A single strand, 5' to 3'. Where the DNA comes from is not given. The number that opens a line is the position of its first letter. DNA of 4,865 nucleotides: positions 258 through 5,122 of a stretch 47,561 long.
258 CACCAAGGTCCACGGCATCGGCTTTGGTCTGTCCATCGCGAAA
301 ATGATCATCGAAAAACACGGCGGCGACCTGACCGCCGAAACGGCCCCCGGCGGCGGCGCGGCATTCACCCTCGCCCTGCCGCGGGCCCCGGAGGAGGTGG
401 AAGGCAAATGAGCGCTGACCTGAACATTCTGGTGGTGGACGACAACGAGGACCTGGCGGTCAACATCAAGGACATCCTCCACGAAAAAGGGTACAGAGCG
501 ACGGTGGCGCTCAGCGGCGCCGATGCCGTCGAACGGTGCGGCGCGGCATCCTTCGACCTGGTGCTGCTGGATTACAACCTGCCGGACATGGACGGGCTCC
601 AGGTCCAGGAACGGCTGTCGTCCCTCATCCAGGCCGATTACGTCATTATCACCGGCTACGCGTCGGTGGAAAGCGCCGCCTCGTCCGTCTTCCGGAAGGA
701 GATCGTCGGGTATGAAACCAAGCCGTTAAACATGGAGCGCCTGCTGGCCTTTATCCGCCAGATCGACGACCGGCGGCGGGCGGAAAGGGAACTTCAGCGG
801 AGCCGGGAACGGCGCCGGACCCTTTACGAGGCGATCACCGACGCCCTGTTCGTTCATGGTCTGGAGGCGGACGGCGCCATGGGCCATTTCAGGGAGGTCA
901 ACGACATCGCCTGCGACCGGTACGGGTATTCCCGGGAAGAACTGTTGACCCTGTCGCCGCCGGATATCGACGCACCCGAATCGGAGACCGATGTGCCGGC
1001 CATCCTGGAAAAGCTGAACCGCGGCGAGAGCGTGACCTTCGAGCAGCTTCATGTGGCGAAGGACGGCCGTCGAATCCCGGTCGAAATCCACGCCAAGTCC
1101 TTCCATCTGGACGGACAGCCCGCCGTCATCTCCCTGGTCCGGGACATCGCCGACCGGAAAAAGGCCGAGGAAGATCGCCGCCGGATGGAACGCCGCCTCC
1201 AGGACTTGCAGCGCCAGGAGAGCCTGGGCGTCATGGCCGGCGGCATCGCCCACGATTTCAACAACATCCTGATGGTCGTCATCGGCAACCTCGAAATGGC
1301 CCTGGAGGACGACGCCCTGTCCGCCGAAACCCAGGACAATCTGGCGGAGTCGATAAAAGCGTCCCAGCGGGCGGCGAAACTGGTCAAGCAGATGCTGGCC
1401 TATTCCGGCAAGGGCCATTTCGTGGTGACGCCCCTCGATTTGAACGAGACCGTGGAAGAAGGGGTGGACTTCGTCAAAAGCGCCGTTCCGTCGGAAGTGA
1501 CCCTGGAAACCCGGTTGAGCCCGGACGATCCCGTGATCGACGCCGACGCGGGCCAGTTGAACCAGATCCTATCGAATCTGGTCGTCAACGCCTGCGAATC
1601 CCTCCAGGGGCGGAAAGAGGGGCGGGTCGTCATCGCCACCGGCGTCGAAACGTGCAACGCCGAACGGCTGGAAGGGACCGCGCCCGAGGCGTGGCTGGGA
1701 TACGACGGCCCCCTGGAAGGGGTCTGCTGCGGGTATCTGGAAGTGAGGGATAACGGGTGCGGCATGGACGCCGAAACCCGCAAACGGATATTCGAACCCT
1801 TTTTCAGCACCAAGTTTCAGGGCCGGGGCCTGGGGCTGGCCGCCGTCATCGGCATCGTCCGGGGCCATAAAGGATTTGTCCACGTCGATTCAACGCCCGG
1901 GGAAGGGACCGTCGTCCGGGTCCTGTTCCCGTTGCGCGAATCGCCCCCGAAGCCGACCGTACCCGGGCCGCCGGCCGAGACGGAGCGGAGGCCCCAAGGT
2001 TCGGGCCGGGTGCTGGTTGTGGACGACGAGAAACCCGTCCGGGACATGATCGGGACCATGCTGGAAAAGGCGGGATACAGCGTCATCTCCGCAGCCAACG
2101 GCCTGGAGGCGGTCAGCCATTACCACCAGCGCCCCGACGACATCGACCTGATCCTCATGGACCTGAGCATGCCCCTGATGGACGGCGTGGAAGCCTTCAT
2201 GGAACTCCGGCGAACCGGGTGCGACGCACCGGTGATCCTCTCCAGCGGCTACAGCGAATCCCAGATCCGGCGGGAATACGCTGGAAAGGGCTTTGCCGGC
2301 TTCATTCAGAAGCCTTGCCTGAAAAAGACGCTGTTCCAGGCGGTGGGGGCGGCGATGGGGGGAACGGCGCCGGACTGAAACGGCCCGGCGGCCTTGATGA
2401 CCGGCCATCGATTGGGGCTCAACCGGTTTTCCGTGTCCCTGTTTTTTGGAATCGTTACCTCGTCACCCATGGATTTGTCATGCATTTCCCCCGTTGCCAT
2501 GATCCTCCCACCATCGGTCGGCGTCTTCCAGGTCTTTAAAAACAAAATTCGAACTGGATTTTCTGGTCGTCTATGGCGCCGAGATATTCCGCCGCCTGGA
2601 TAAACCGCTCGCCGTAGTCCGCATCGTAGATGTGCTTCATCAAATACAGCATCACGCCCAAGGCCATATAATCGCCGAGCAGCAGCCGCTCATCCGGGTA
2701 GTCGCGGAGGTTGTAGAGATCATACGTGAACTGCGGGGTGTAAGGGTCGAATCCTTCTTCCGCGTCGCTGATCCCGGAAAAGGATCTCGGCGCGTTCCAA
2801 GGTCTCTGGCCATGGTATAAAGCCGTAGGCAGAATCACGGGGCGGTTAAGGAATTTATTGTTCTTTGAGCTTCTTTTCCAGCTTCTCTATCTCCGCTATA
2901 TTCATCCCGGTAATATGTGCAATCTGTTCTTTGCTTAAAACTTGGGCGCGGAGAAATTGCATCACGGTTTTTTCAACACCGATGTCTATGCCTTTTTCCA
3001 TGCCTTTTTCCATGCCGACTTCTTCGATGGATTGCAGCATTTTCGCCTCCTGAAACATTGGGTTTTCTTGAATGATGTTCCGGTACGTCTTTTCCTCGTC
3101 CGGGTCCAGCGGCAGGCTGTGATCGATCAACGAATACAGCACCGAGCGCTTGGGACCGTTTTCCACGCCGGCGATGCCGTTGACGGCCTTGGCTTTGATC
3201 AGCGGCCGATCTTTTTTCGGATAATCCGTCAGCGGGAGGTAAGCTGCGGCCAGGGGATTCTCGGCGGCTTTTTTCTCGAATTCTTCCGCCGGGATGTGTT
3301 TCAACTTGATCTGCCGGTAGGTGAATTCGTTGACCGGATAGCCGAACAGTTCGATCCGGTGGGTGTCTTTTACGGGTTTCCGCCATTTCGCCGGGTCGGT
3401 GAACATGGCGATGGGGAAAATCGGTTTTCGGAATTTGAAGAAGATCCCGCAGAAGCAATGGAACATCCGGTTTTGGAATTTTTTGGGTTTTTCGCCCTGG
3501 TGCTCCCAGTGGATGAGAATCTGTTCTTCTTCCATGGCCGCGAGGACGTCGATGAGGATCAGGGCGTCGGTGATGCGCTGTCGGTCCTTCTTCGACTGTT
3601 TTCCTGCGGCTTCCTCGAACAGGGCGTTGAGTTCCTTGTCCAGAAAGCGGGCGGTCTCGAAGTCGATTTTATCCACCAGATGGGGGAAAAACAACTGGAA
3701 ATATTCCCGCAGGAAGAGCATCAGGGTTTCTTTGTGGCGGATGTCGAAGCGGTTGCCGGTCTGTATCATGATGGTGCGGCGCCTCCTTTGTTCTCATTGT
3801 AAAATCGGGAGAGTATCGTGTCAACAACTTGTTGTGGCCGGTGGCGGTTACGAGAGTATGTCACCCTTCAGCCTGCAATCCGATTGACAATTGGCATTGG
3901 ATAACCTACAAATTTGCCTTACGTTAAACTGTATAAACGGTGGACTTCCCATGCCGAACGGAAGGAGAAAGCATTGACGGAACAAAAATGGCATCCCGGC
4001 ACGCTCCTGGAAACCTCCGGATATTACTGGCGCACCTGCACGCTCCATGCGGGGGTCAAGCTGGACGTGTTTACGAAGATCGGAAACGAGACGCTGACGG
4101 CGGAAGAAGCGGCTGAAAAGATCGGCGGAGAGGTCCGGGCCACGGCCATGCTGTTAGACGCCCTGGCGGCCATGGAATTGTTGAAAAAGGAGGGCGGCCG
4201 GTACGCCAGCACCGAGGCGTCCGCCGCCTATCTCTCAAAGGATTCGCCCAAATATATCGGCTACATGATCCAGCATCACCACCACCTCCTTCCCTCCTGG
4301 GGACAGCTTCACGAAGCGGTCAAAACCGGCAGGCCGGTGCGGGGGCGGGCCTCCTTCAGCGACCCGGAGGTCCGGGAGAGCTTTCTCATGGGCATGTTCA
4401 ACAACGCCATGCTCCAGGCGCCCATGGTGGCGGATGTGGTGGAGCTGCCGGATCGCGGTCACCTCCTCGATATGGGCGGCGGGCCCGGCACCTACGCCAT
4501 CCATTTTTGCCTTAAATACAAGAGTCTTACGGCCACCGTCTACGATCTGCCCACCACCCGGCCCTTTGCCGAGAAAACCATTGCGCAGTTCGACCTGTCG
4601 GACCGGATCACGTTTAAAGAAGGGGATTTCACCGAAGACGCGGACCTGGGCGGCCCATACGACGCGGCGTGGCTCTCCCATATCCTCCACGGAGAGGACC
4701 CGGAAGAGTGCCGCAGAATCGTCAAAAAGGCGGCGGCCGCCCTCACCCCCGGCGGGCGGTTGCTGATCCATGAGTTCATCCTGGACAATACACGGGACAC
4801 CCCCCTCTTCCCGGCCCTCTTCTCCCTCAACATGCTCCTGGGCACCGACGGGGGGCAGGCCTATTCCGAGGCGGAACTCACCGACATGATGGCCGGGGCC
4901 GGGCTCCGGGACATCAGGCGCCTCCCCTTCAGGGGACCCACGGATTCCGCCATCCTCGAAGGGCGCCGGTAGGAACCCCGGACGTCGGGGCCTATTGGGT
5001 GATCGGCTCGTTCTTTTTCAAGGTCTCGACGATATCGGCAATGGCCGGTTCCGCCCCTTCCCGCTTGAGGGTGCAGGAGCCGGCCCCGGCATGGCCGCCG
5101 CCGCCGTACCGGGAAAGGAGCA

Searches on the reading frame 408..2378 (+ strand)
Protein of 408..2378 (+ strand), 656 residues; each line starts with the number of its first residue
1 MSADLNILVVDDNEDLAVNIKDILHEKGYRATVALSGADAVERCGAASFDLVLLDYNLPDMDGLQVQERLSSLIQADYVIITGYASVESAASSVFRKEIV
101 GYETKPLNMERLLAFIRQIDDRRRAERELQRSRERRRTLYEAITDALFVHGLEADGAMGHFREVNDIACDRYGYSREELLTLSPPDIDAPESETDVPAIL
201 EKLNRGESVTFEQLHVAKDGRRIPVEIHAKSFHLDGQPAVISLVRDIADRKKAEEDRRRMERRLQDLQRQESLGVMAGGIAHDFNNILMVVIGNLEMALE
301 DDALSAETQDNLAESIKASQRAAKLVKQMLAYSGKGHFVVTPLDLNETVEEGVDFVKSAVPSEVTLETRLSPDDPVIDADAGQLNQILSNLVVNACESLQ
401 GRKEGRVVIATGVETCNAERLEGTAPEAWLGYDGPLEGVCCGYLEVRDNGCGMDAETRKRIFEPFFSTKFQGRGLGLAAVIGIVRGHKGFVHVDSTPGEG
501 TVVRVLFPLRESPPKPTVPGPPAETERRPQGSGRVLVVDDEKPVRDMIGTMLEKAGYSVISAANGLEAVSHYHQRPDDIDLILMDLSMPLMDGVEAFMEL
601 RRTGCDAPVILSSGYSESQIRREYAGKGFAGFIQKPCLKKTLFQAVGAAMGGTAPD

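Call 13: search_protein_families(library=pfam, proteins=[window:408-2378:+], max_evalue=0.001)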
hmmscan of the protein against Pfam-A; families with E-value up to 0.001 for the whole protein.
window:408-2378:+ (656 aa): 6 families
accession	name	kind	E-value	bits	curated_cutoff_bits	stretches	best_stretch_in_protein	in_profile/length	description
PF00072.30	Response_reg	-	9.7e-46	155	30.2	2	535-646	1-110/111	Response regulator receiver domain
PF02518.31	HATPase_c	-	7.5e-20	71.9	26.4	1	380-510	2-110/111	Histidine kinase-, DNA gyrase B-, and HSP90-like ATPase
PF00512.31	HisKA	-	7.4e-09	36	26.9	1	276-333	5-61/66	His Kinase A (phospho-acceptor) domain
PF13426.13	PAS_9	-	1.6e-07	32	27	1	163-248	15-102/103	PAS domain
PF08448.16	PAS_4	-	5.5e-05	23.8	23.1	1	159-251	15-109/110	PAS fold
PF00989.32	PAS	-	0.00059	20.3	22.6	0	135-247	2-113/113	PAS fold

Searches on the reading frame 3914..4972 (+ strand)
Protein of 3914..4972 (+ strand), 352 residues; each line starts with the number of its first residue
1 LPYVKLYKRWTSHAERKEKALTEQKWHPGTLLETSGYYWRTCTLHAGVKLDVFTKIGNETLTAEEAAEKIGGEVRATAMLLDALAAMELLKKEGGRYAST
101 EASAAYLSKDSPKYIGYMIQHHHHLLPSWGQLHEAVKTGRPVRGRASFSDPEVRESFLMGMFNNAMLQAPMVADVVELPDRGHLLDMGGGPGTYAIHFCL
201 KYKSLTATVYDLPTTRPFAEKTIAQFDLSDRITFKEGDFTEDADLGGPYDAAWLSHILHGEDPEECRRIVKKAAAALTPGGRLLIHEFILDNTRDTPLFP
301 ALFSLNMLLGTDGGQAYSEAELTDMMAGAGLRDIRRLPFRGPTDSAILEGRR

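Call 13: search_protein_families(library=pfam, proteins=[window:3914-4972:+], max_evalue=0.001)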
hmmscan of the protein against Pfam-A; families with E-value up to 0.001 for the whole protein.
window:3914-4972:+ (352 aa): 5 families
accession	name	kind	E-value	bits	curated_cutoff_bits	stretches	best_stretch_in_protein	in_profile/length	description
PF00891.24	Methyltransf_2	-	1.1e-25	90.6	22.3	1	146-331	28-209/210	O-methyltransferase domain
PF08100.18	Dimerisation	-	4.3e-12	46.1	25.6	1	28-108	6-92/93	O-methyltransferase dimerisation domain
PF13489.12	Methyltransf_23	-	1.4e-09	38.3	27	1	178-333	20-161/164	Methyltransferase domain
PF13649.12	Methyltransf_25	-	4.5e-07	30.9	27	1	185-281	2-97/97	Methyltransferase domain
PF08242.18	Methyltransf_12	-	1.5e-06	29.3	30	1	185-283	1-98/98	Methyltransferase domain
